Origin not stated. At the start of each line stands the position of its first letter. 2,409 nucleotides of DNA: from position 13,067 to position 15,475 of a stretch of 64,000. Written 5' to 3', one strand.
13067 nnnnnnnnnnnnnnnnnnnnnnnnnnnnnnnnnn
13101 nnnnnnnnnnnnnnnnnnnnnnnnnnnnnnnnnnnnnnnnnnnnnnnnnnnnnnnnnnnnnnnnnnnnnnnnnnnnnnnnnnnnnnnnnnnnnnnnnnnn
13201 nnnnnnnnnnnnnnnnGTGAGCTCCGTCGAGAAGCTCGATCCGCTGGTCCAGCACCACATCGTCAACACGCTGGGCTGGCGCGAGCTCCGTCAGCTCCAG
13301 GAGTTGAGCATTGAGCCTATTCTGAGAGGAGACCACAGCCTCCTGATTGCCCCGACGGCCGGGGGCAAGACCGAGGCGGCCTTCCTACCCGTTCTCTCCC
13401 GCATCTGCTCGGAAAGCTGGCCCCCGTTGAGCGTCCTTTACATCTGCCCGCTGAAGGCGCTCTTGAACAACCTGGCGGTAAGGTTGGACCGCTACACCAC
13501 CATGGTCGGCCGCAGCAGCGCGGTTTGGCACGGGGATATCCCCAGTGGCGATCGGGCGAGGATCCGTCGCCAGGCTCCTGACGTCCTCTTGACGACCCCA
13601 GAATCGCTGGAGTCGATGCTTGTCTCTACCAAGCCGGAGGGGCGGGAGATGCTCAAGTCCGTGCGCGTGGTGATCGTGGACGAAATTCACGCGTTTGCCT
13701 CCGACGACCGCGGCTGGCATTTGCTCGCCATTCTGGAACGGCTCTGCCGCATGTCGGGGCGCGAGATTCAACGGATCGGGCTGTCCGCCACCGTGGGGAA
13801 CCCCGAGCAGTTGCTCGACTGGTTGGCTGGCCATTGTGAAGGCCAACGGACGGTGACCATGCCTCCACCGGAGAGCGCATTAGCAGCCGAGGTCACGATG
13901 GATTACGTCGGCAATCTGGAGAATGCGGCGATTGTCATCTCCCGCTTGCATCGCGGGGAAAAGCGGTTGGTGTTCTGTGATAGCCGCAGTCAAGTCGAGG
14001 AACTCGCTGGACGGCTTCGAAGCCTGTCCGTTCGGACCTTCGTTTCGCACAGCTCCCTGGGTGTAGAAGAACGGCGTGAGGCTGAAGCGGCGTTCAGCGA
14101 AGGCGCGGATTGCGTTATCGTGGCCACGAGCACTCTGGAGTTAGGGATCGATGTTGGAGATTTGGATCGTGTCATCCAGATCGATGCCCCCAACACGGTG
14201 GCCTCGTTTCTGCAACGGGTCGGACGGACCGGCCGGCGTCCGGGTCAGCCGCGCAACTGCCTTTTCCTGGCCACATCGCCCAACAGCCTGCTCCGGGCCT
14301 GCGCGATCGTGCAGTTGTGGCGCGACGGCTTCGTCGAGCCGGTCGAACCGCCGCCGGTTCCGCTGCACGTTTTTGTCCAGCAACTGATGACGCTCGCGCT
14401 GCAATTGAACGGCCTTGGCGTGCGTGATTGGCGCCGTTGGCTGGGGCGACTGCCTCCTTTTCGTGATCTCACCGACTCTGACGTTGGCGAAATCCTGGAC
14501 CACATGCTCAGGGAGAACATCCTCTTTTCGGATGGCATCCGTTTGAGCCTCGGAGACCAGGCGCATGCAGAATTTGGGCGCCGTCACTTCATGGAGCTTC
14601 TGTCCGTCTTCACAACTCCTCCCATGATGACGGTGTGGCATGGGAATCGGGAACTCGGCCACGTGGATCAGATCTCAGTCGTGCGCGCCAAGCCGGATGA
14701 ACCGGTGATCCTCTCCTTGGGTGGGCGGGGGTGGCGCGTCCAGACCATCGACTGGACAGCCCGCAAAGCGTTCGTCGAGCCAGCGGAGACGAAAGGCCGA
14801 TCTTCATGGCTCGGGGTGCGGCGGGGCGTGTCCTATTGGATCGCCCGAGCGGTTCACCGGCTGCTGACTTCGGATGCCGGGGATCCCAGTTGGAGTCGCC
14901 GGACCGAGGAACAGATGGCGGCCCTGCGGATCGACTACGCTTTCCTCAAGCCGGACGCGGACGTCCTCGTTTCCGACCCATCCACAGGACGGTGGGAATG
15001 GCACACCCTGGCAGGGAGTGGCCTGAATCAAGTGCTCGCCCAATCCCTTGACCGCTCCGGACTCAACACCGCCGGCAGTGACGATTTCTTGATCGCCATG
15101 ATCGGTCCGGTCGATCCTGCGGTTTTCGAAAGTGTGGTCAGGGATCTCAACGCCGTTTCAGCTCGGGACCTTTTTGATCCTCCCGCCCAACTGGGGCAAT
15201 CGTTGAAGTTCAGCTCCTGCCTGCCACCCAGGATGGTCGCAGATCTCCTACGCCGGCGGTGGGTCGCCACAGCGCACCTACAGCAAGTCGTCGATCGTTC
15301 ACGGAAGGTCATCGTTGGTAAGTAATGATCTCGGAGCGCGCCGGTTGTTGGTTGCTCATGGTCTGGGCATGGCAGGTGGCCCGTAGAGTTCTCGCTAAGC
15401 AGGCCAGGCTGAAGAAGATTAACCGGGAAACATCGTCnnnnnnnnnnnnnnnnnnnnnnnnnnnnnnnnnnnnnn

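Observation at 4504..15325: BREX-type-2-like core (BrxC/PglY-class ATPase, PglZ, BrxD, BrxHI) with no methyltransferase or PglW in cis, directly abutted by a VapBC module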

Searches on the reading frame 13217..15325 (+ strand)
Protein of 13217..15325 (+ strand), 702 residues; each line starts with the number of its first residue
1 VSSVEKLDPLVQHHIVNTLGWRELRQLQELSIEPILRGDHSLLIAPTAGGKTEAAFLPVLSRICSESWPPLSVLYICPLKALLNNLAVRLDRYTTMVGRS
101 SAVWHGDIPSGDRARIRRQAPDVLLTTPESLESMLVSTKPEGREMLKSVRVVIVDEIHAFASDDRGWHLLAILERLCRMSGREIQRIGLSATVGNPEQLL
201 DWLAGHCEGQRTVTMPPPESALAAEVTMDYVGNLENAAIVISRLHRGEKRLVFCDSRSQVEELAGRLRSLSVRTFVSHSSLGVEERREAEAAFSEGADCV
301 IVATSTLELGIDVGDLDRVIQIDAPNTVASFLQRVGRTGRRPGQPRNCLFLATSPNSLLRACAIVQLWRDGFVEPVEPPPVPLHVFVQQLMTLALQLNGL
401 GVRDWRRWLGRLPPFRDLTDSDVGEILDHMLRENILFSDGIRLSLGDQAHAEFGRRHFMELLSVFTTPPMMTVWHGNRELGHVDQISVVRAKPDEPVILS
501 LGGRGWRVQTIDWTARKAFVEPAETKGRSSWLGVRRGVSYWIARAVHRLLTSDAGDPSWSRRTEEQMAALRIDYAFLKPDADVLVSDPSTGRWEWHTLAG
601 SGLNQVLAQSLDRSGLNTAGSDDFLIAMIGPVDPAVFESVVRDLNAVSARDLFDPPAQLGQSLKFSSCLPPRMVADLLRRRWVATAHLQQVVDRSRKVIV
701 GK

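Call 3: search_protein_families(library=pfam, proteins=[window:13217-15325:+], max_evalue=0.01)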
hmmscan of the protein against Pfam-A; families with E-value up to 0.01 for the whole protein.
window:13217-15325:+ (702 aa): 5 families
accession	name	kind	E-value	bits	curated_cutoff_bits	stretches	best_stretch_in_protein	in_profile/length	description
PF00270.35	DEAD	-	2.9e-31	108.9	26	1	26-197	2-165/167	DEAD/DEAH box helicase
PF00271.37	Helicase_C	-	2.6e-21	76.4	23.5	1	243-340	11-108/110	Helicase conserved C-terminal domain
PF19306.5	WH_Lhr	-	2.3e-07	30.8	27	1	369-526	4-164/168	Large helicase-related protein, winged helix domain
PF04851.21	ResIII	-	4.5e-07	30.3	22.5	1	24-193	4-162/164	Type III restriction enzyme, res subunit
PF22590.2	Cas3-like_C_2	-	1.4e-06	29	27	1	247-341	2-104/106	CRISPR-associated nuclease/helicase Cas3, C-terminal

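Call 4: search_protein_families(library=padloc, proteins=[window:13217-15325:+], max_evalue=0.001)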
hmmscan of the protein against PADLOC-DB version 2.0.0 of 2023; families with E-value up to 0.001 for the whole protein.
window:13217-15325:+ (702 aa): 70 families (the best 25 are shown)
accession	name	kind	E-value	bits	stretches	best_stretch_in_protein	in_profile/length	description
PDLC02503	BrxHI|BrxHII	-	2.9e-278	922.9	1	1-697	2-693/698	BrxHI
PDLC02501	BrxHI|BrxHII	-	1.7e-139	464.5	1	2-612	2-613/925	BrxHI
PDLC03960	SngC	-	1.9e-117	391.9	1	5-683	7-708/720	-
PDLC02897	DpdJ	-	1.4e-46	157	1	34-391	110-501/1570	DpdJ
PDLC02864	DpdF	-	9.7e-26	88.7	1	12-350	11-336/610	DpdF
PDLC02870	DpdF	-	6.5e-23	79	1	16-360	6-339/534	DpdF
PDLC02896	DpdJ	-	6.6e-21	71.8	2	300-342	583-625/1487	DpdJ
PDLC02861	DpdF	-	1.3e-20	71.2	1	245-351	237-342/611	DpdF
PDLC01761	Cas3b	-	1.7e-18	64.7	1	38-349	231-542/705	-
PDLC03928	PsyrT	-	2.8e-18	63.6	2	249-348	243-341/689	-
PDLC02707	PbeA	-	6.7e-16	56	2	242-340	517-616/672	PbeA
PDLC00036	DruE3|DruE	-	1.3e-15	53.6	2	287-342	1039-1094/2023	SNF2 family N-terminal domain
PDLC00194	HamB1|HamB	-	9.7e-15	51.5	1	44-206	251-406/995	DEAD-box helicase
PDLC01252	Cas3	-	3.2e-14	51.1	1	42-351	3-298/324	CAS-I; effector_G3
PDLC00938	Cas3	-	4.3e-14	50.5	1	42-340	3-318/358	CRISPR-associated helicase Cas3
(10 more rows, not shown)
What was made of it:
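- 13217..15325 (+): brxHI: Lhr/Ski2-like SF2 helicase (702 aa). GTGA overlap with brxD. PADLOC BrxHI PDLC02503, 923 bits; DEAD, Helicase_C and WH_Lhr (calls 3, 4).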
